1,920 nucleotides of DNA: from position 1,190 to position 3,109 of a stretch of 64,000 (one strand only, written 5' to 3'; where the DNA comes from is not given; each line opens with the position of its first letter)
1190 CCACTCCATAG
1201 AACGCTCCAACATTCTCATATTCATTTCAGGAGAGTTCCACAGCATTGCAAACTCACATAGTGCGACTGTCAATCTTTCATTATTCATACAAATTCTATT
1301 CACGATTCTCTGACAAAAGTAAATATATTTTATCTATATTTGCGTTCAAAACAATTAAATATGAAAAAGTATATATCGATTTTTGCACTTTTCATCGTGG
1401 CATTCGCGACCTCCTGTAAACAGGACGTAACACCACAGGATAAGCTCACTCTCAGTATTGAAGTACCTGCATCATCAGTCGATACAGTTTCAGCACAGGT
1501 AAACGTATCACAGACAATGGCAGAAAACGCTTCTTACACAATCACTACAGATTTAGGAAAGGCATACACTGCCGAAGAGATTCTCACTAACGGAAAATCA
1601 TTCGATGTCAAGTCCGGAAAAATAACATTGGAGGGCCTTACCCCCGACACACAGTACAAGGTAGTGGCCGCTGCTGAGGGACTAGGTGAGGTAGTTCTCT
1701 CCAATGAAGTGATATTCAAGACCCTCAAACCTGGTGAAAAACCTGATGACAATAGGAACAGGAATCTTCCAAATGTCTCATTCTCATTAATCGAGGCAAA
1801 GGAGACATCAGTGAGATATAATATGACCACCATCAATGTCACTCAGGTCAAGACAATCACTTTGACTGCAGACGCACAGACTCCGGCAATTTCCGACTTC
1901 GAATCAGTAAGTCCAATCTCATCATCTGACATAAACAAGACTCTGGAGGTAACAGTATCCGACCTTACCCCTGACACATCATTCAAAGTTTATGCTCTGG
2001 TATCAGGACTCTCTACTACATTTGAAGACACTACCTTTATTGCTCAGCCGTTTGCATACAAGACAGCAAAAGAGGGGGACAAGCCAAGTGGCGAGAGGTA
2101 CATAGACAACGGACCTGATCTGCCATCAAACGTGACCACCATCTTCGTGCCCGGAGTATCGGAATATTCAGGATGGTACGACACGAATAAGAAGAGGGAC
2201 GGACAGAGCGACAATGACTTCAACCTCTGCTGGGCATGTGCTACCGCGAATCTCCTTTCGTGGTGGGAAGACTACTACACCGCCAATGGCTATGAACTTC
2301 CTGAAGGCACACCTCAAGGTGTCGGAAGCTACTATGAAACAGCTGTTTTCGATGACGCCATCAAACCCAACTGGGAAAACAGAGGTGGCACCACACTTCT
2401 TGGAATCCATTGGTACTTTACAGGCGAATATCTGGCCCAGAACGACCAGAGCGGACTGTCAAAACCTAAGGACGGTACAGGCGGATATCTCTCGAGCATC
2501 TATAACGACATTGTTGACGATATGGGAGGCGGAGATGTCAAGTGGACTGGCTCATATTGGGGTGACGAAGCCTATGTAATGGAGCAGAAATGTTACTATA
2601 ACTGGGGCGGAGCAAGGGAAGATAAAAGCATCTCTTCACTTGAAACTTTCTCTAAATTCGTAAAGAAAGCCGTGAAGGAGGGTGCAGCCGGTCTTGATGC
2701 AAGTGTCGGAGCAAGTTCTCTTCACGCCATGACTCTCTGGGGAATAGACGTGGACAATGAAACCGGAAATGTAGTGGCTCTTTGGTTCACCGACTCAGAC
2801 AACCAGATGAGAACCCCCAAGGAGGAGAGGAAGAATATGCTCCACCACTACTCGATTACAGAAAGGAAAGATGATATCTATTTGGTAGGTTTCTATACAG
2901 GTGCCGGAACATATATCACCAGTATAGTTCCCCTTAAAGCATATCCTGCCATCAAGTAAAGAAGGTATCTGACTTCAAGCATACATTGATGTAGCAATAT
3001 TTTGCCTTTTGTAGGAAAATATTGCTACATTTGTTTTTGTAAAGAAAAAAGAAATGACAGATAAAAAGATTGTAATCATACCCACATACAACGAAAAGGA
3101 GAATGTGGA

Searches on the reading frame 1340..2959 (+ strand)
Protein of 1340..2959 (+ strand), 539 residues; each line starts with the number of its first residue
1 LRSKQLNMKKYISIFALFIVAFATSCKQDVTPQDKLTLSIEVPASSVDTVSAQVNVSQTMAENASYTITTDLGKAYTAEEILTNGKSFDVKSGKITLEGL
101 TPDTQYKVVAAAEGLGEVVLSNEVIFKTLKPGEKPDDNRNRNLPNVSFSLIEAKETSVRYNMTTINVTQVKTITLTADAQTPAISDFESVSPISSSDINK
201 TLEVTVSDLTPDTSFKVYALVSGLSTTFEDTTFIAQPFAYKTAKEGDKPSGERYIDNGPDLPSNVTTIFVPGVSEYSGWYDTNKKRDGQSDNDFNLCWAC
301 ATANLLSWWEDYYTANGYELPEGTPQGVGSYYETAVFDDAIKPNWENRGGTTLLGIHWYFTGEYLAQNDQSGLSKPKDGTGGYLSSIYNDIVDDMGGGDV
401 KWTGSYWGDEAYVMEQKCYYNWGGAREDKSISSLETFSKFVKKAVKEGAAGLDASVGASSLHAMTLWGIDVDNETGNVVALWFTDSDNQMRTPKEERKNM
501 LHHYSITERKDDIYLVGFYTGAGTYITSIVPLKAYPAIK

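Call 84: search_protein_families(library=pfam, proteins=[window:1340-2959:+], max_evalue=0.00001)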
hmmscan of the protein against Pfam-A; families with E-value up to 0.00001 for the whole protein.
window:1340-2959:+ (539 aa): 1 family
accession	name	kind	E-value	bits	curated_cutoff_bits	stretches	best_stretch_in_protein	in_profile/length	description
PF09028.16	Mac-1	-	9.2e-11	41.8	20.3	0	276-312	108-145/361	Mac 1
